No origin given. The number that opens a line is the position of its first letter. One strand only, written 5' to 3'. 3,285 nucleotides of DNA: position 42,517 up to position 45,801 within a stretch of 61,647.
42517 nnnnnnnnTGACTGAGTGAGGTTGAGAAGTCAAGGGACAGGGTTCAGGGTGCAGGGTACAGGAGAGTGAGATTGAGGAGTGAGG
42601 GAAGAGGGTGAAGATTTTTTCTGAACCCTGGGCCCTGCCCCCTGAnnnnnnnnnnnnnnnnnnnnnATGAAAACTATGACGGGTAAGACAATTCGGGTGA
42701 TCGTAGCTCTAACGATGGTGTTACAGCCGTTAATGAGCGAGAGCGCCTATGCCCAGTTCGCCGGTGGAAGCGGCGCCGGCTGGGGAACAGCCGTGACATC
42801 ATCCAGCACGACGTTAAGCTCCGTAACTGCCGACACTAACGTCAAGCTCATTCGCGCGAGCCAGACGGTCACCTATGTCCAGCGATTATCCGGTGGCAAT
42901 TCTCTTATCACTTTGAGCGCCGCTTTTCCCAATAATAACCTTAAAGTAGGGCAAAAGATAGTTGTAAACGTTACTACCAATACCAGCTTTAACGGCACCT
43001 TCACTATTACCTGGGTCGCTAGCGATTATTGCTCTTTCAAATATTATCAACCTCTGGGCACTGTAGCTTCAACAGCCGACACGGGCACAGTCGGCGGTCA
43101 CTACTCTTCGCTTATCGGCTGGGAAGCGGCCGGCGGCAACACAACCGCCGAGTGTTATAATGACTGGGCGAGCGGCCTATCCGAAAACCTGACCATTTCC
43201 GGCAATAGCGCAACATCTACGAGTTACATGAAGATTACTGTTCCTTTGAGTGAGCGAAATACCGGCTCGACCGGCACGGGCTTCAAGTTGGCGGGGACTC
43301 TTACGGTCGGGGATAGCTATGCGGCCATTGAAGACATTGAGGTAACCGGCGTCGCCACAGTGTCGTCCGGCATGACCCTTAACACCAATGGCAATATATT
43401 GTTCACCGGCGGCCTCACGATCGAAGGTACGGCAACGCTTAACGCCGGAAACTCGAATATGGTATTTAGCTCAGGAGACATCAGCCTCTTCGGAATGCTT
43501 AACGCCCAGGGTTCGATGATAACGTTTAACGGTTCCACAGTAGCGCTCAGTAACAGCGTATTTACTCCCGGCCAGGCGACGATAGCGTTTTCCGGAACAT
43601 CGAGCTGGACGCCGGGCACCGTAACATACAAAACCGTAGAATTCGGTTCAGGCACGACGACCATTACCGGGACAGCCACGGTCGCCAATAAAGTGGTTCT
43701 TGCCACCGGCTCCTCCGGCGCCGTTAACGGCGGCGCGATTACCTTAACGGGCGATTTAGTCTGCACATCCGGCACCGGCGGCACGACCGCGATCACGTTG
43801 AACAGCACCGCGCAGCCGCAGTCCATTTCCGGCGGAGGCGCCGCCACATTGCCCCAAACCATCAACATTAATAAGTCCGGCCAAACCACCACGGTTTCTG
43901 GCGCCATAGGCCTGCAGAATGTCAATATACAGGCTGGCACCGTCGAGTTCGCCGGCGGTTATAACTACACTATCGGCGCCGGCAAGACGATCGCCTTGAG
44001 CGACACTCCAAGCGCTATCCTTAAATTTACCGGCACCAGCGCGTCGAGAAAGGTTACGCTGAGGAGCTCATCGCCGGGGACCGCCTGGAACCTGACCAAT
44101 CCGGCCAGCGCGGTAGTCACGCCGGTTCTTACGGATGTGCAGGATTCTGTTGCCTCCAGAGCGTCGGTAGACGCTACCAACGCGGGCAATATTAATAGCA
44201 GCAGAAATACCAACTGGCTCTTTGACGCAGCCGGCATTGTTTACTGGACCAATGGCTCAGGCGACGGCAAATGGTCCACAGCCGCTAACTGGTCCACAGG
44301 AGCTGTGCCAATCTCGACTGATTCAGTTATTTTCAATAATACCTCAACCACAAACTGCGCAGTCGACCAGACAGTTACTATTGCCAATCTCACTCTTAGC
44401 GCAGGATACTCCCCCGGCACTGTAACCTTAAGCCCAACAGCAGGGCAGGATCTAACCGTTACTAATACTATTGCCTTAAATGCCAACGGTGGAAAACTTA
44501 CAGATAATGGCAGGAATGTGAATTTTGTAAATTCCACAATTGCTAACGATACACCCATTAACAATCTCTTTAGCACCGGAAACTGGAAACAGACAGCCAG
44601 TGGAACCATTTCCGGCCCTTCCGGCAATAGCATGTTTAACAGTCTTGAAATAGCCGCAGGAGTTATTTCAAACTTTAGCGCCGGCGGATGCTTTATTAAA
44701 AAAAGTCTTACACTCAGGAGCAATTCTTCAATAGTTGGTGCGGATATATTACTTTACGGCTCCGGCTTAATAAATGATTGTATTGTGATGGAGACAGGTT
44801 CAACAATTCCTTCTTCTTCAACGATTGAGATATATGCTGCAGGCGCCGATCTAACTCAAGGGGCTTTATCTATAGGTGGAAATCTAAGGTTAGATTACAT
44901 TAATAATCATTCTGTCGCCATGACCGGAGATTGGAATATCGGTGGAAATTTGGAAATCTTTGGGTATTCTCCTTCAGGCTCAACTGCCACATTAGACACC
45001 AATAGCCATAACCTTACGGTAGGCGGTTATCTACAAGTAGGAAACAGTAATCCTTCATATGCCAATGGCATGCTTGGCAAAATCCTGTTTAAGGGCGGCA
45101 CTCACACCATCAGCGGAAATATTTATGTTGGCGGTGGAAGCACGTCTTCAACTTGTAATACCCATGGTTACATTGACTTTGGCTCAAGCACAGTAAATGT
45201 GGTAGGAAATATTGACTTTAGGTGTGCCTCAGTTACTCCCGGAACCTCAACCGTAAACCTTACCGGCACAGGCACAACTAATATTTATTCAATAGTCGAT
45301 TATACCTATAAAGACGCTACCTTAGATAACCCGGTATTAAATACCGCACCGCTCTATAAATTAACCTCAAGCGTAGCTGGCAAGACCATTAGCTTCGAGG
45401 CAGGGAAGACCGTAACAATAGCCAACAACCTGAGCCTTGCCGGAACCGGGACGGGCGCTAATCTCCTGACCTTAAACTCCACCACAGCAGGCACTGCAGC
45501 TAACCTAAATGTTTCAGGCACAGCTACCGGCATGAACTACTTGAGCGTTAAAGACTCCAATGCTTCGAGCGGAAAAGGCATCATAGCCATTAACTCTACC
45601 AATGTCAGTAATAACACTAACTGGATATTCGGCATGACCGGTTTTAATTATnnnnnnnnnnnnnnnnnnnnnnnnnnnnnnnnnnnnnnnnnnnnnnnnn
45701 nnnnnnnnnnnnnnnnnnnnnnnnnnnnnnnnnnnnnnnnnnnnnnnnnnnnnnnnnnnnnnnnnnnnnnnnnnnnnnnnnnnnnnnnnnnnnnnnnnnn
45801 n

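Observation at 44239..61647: A ~14.04-kb (~4680-aa) super-repeat organises the giant gene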

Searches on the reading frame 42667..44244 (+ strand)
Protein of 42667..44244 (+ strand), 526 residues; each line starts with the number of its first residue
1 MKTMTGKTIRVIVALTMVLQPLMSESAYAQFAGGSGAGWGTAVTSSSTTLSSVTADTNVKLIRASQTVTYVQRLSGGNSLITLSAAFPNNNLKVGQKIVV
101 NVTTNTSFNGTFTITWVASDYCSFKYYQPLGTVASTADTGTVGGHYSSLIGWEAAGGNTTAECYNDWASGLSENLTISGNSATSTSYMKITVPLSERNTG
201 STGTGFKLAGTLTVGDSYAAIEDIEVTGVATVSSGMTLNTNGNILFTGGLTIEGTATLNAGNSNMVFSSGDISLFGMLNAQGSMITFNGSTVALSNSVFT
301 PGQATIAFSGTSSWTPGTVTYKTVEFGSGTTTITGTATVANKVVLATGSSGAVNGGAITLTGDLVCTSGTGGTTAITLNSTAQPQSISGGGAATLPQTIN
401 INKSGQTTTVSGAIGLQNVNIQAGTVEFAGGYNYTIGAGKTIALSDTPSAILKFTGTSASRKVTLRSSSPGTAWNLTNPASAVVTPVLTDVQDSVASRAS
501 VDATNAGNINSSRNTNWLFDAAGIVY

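Call 16: search_protein_families(library=pfam, proteins=[window:42667-44244:+], max_evalue=1)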
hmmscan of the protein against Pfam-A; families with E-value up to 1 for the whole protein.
window:42667-44244:+ (526 aa): 1 family
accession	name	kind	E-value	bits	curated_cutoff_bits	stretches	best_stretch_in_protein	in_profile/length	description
PF25562.1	CNBH_CNNM2_C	-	0.2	11.7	27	1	249-277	77-105/172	Metal transporter CNNM2-like, C-terminal CNBH domain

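Call 17: search_protein_families(library=ncbifam, proteins=[window:42667-44244:+], max_evalue=0.1)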
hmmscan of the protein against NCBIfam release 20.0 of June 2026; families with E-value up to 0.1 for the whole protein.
window:42667-44244:+ (526 aa): 0 families

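Call 42: find_homologous_proteins(query=window:42667-44244:+, max_evalue=0.001)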
Query window:42667-44244:+ (526 aa): 3 proteins with E <= 0.001 among 8000 candidates.
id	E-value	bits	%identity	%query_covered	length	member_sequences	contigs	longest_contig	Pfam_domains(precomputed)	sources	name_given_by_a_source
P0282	1.2e-133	465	52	96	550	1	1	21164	-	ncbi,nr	ncbi:MAG: hypothetical protein JXB40_05815, partial [Candidatus Omnitrophica bacterium]|nr:hypotheti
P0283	4.5e-81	291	37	94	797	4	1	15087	-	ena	-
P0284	1.5e-41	161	44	49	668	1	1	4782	-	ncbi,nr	ncbi:MAG: hypothetical protein PHT32_06270, partial [Candidatus Omnitrophica bacterium]|nr:hypotheti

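Call 48: search_protein_families(library=pfam, proteins=[P0282], max_evalue=0.01)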
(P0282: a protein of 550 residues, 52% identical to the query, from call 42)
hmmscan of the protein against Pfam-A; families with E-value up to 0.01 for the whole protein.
P0282 (550 aa): 0 families

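Call 75: find_encoding_contigs(protein=P0282, flank=10000, max_places=3)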
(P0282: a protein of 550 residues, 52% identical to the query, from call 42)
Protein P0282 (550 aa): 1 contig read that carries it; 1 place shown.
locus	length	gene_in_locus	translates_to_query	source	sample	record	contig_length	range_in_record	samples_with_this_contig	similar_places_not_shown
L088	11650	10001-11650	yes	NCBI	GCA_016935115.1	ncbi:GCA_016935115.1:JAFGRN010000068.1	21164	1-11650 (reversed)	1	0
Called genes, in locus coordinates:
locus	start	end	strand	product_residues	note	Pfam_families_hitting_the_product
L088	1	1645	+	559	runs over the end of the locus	PF00515:TPR_1 (weak), PF07719:TPR_2 (faint), PF13181:TPR_8 (faint), PF13414:TPR_11 (faint), PF13431:TPR_17 (faint)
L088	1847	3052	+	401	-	PF00512:HisKA, PF02518:HATPase_c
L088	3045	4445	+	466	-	-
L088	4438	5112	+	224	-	PF00072:Response_reg, PF00486:Trans_reg_C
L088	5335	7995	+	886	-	PF10102:DUF2341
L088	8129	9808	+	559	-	PF03781:FGE-sulfatase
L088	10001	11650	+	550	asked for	?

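Call 76: find_encoding_contigs(protein=P0283, flank=10000, max_places=3)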
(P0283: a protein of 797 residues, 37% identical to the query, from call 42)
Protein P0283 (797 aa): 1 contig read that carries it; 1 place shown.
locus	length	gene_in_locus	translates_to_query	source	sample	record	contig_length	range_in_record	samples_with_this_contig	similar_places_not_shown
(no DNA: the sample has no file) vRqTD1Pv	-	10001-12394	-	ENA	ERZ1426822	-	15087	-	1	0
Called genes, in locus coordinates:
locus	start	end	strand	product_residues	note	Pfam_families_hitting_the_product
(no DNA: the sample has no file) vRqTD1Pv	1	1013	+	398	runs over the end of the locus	PF00512:HisKA, PF13581:HATPase_c_2 (weak), PF02518:HATPase_c, PF14501:HATPase_c_5 (faint)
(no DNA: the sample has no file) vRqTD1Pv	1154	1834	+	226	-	PF00072:Response_reg, PF00486:Trans_reg_C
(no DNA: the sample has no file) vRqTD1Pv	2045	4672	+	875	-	PF10102:DUF2341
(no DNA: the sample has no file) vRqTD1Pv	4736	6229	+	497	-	PF04326:SLFN_AlbA_2, PF13749:HATPase_c_4, PF21247:Fic-like_C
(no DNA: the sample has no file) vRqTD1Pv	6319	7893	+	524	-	PF03781:FGE-sulfatase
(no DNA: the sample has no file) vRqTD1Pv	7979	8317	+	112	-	PF22296:bAvd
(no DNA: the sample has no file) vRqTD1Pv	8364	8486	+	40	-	-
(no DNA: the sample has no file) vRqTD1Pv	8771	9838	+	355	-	PF00078:RVT_1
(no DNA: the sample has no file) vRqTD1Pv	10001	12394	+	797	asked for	-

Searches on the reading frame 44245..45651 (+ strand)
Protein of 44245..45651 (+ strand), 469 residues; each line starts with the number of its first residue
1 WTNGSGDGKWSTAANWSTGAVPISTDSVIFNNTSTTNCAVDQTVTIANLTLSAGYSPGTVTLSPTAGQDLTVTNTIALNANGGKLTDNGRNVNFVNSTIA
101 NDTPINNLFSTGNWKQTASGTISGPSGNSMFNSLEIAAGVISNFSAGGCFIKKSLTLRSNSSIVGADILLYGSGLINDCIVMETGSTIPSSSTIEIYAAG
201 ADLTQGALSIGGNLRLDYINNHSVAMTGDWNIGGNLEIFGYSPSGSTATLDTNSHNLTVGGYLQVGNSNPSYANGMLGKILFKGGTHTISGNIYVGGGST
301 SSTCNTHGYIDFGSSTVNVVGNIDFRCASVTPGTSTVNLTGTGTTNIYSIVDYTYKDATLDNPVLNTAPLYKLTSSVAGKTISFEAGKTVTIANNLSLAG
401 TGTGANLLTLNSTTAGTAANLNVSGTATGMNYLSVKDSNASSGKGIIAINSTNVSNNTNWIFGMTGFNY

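Call 16: search_protein_families(library=pfam, proteins=[window:44245-45651:+], max_evalue=1)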
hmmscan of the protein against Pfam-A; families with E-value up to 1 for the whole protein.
window:44245-45651:+ (469 aa): 2 families
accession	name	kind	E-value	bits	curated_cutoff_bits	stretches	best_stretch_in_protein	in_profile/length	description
PF14828.11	Amnionless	-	0.00018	20.9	30.4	1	7-53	7-53/442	Amnionless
PF13363.11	BetaGal_dom3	-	0.089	12.8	27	1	215-258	25-65/75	Beta-galactosidase, domain 3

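Call 17: search_protein_families(library=ncbifam, proteins=[window:44245-45651:+], max_evalue=0.1)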
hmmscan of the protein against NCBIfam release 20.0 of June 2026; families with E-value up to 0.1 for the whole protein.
window:44245-45651:+ (469 aa): 0 families
